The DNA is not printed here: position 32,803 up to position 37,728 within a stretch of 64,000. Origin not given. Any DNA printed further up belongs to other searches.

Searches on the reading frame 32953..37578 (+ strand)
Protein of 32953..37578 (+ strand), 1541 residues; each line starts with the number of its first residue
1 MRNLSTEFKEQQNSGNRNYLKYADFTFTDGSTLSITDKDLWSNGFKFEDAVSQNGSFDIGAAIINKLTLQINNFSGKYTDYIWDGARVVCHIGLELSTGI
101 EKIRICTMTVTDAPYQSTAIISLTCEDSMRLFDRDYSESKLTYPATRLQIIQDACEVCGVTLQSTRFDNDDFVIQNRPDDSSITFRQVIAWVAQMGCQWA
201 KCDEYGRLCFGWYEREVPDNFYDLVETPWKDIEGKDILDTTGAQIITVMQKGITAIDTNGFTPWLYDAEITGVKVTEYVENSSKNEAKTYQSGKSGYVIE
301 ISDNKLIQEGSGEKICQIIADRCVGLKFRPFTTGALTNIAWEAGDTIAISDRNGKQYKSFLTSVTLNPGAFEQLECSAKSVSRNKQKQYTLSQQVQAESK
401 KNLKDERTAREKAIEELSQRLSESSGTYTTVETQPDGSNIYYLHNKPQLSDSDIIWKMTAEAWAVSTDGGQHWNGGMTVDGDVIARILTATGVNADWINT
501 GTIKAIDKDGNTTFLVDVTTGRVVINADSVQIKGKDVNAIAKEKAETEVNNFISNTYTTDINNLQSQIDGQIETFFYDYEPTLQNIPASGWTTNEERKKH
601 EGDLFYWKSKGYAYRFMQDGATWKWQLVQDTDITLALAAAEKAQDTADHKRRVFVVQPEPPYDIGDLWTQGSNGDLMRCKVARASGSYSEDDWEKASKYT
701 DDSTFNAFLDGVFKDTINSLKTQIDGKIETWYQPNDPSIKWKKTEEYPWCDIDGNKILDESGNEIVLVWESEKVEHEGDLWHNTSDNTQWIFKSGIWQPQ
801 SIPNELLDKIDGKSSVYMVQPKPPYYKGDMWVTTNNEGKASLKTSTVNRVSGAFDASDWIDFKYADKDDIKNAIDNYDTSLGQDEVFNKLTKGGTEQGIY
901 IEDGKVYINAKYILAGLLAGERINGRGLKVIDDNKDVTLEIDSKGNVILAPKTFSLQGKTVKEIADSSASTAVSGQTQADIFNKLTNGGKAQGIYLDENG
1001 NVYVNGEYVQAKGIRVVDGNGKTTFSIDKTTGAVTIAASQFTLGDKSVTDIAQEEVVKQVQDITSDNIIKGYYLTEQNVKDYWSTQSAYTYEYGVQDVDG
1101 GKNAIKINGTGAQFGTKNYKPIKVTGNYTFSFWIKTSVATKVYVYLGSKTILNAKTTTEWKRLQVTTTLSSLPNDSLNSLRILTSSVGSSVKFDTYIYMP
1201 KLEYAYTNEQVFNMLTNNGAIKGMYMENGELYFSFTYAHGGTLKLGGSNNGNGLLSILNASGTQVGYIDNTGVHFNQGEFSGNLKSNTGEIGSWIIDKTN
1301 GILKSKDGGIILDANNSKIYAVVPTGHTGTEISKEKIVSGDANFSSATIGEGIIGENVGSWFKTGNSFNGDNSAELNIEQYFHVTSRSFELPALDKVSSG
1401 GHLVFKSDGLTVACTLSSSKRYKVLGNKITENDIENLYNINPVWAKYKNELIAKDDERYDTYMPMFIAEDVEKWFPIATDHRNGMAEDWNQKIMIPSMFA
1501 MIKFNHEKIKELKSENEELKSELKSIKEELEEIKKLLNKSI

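Call 13: search_protein_families(library=pfam, proteins=[window:32953-37578:+], max_evalue=0.01)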
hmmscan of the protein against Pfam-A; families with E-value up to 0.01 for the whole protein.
window:32953-37578:+ (1541 aa): 0 families

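Call 16: search_protein_families(library=phrogs, proteins=[window:32953-37578:+], max_evalue=0.00001)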
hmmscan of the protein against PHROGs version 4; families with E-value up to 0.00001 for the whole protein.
window:32953-37578:+ (1541 aa): 8 families
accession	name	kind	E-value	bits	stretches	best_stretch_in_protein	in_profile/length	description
phrog_6616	-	tail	3.1e-201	671.9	2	1-966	1-851/991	tail protein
phrog_21973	-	tail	1.8e-55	188.4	1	493-710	642-861/3605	tail protein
phrog_16381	-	unknown function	1.2e-53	182.6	1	538-709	1538-1715/2681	-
phrog_13289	-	tail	2.3e-38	132.9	2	874-1010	552-688/938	tail protein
phrog_38044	-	unknown function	2.1e-37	128.9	1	521-706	1124-1311/3576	-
phrog_23593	-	tail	2e-25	88.9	1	616-741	330-451/2201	tail protein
phrog_19846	-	unknown function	6.5e-21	74.7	1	484-882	646-1054/1272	-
phrog_9886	-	unknown function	2.1e-11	43.4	1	386-1026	360-581/940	-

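Call 19: find_related_loci(query=window:32953-37578:+, collection=viral_contigs, flank=10000)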
Query window:32953-37578:+ (1541 aa) in viral_contigs; peptide patterns used: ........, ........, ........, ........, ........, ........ (x = any residue, [..] = any of these).
313 stretches matched a pattern; 298 encode a relative of the query (tblastn E <= 1e-3); the best 80 are kept; 80 distinct loci.
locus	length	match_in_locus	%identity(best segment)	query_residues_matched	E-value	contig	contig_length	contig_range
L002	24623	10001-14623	96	1-1541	0e+0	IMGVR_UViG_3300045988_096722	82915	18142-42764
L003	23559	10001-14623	95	1-1541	0e+0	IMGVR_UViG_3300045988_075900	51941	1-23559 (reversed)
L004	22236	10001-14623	95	1-1541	0e+0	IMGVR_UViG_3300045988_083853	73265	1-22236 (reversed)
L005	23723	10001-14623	95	1-1541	0e+0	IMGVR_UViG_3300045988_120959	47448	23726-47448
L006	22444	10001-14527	89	1-1541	0e+0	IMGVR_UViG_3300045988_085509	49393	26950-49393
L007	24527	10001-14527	89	1-1541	0e+0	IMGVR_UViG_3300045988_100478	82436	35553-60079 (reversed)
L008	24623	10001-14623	95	1-1541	0e+0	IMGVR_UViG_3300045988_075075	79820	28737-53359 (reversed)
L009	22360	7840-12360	88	1-1541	0e+0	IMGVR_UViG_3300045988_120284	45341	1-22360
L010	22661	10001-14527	88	1-1541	0e+0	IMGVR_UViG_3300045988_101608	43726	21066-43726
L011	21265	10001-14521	88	1-1541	0e+0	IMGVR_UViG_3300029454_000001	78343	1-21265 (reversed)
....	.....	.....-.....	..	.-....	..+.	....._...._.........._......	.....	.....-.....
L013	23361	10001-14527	87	1-1541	0e+0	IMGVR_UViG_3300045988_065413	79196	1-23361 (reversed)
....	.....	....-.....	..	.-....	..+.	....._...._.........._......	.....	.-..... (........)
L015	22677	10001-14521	87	1-1541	0e+0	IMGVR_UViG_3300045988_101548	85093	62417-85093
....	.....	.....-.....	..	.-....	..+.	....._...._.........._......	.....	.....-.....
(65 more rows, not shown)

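Call 30: find_related_loci(query=window:32953-37578:+, collection=genome_contigs, flank=10000)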
Query window:32953-37578:+ (1541 aa) in genome_contigs; peptide patterns used: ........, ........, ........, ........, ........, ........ (x = any residue, [..] = any of these).
21 stretches matched a pattern; 6 encode a relative of the query (tblastn E <= 1e-3); 6 distinct loci.
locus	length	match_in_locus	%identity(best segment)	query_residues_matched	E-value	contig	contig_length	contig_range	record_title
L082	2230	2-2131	86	493-1319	0e+0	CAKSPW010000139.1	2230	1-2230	MAG: uncultured Clostridia bacterium isolate REFINED_METABAT215_TOP10_CONTIGS_1500_ASSEMBLY_K77_MERGED__Hadza_MoBio_hadz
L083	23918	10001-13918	46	1-1527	0e+0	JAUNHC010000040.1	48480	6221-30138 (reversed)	MAG: Eubacteriales bacterium isolate S27M_St_58 NODE_372_length_48480_cov_26.948725, whole genome shotgun sequence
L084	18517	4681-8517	41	3-1273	0e+0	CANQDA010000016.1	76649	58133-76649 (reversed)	MAG: uncultured Lachnospiraceae bacterium isolate Lapin-003-2__bin22 genome assembly, contig: Lapin-003-2__NODE_302_leng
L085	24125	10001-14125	43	1-1534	0e+0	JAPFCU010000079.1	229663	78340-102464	MAG: Blautia sp. isolate bin_15_DannyCat k141_115255, whole genome shotgun sequence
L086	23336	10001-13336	45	1-1342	0e+0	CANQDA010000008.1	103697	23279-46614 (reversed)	MAG: uncultured Lachnospiraceae bacterium isolate Lapin-003-2__bin22 genome assembly, contig: Lapin-003-2__NODE_161_leng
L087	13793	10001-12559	50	1-1286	2e-179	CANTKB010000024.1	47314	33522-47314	MAG TPA_asm: uncultured Blautia sp. isolate SRR15633990_bin.12_metawrap_v1.3_MAG genome assembly, contig: NODE.385_lengt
